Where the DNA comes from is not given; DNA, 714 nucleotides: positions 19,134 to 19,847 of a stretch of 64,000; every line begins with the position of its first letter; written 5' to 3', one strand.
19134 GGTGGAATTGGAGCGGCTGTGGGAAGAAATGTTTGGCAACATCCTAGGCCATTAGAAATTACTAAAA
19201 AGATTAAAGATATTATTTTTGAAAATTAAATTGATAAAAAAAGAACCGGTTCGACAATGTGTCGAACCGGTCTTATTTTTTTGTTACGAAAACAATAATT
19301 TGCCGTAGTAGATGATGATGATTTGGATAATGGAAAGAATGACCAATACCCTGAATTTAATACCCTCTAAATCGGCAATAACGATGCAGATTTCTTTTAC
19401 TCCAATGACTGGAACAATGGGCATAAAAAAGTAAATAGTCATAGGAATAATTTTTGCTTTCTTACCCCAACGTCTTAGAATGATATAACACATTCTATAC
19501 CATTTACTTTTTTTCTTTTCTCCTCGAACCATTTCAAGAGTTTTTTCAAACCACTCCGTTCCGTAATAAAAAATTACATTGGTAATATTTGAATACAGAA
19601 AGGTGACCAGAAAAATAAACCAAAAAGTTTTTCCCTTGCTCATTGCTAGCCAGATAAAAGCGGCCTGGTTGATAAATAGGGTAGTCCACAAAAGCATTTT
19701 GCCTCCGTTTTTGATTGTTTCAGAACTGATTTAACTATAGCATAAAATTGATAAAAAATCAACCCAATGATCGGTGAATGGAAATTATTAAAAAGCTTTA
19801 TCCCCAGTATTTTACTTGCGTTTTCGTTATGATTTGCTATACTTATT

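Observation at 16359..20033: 3.7-kb non-conserved insertion splitting the fusA-tuf junction of the str operon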

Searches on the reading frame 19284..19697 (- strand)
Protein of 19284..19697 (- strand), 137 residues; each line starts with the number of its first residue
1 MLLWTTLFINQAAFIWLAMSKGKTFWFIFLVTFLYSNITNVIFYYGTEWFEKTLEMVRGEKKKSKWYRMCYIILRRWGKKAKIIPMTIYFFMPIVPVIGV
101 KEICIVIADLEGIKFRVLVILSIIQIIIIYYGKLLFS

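Call 6: search_protein_families(library=pfam, proteins=[window:19284-19697:-], max_evalue=0.1)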
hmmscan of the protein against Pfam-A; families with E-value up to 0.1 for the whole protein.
window:19284-19697:- (137 aa): 1 family
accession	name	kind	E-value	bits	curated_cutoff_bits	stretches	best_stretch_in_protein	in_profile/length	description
PF20103.6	DUF6493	-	0.0059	16.2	25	1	8-86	66-137/317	Domain of unknown function (DUF6493)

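Call 7: search_protein_families(library=ncbifam, proteins=[window:19284-19697:-], max_evalue=0.1)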
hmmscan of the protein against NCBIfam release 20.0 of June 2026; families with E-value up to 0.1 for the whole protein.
window:19284-19697:- (137 aa): 0 families

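Call 66: search_protein_families(library=padloc, proteins=[window:19284-19697:-], max_evalue=0.1)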
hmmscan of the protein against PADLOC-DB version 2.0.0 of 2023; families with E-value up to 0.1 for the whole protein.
window:19284-19697:- (137 aa): 0 families

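Call 67: search_protein_families(library=phrogs, proteins=[window:19284-19697:-], max_evalue=0.1)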
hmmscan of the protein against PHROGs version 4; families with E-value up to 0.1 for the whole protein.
window:19284-19697:- (137 aa): 0 families

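Call 68: find_homologous_proteins(query=window:19284-19697:-, max_evalue=0.001)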
Query window:19284-19697:- (137 aa): 11 proteins with E <= 0.001 among 18 candidates.
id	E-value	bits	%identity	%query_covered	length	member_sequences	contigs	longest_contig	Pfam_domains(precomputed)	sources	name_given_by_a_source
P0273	1.6e-74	266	88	100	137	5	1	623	-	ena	-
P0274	1.1e-72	260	86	99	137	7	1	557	-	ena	-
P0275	1.3e-72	260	85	99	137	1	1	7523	-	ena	-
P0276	6.5e-72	258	83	99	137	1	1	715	-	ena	-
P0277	1.4e-71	257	82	99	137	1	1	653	-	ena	-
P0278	1.8e-70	253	83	100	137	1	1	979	-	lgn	-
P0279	2.1e-63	230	76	100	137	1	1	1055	-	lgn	-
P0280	2.5e-63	230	74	100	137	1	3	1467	-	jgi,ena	-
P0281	1.6e-61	224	72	100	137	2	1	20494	-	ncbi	-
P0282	1.8e-57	211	70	100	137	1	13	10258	-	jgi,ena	-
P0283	1.8e-56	208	70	99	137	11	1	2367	-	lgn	-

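Call 69: find_encoding_contigs(protein=P0281, flank=9000, max_places=1)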
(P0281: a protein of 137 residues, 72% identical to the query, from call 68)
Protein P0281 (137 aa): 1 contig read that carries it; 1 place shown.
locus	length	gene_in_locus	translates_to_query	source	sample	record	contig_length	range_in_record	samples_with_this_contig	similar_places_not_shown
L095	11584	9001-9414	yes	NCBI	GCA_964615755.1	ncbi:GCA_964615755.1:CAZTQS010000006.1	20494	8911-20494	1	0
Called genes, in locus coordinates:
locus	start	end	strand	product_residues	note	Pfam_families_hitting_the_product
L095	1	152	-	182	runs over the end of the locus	PF00347:Ribosomal_L6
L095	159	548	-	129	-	PF00410:Ribosomal_S8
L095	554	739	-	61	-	PF00253:Ribosomal_S14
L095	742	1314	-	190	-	PF00281:Ribosomal_L5, PF00673:Ribosomal_L5_C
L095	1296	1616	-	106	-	PF00467:KOW (weak), PF22682:Ribosomal_uL24m-like (weak), PF17136:ribosomal_L24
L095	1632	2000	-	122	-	PF00238:Ribosomal_L14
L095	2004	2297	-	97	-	PF00366:Ribosomal_S17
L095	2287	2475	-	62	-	PF00831:Ribosomal_L29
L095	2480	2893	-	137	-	PF00252:Ribosomal_L16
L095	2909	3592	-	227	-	PF07650:KH_2, PF00189:Ribosomal_S3_C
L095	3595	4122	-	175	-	PF00237:Ribosomal_L22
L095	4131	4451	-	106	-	PF00203:Ribosomal_S19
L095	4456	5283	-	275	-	PF00181:Ribosomal_L2_N, PF03947:Ribosomal_L2_C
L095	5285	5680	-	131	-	PF00276:Ribosomal_L23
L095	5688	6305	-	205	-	PF00573:Ribosomal_L4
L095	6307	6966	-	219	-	PF00297:Ribosomal_L3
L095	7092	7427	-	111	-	PF00338:Ribosomal_S10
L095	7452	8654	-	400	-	PF00009:GTP_EFTU, PF03144:GTP_EFTU_D2, PF03143:GTP_EFTU_D3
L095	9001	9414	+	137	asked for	-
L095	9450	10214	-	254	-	PF01791:DeoC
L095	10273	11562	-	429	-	PF07963:N_methyl (weak), PF13385:Laminin_G_3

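Call 70: find_encoding_contigs(protein=P0282, flank=9000, max_places=2)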
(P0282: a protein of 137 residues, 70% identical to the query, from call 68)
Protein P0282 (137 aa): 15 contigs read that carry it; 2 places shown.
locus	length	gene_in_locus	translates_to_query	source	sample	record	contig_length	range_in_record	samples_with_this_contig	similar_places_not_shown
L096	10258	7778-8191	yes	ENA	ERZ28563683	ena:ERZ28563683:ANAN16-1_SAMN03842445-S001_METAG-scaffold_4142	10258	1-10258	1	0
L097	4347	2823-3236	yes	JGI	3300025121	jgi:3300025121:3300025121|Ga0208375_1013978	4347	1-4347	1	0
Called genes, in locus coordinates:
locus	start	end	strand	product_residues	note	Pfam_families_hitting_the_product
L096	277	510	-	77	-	-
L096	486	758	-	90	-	-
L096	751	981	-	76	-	-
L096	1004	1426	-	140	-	-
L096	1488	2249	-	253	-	PF07650:KH_2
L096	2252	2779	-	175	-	PF00237:Ribosomal_L22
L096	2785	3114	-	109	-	PF00203:Ribosomal_S19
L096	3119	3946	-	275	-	PF00181:Ribosomal_L2_N, PF03947:Ribosomal_L2_C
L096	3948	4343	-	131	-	PF00276:Ribosomal_L23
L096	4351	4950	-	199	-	PF00573:Ribosomal_L4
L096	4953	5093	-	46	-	-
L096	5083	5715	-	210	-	-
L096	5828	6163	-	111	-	PF00338:Ribosomal_S10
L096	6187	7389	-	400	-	PF00009:GTP_EFTU, PF03144:GTP_EFTU_D2, PF03143:GTP_EFTU_D3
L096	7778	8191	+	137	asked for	-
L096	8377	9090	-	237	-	-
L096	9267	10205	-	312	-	PF14355:Abi_C (weak)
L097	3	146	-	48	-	?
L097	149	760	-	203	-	PF00297:Ribosomal_L3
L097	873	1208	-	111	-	PF00338:Ribosomal_S10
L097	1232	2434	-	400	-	PF00009:GTP_EFTU, PF03144:GTP_EFTU_D2, PF03143:GTP_EFTU_D3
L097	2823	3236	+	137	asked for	-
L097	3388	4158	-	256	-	PF01791:DeoC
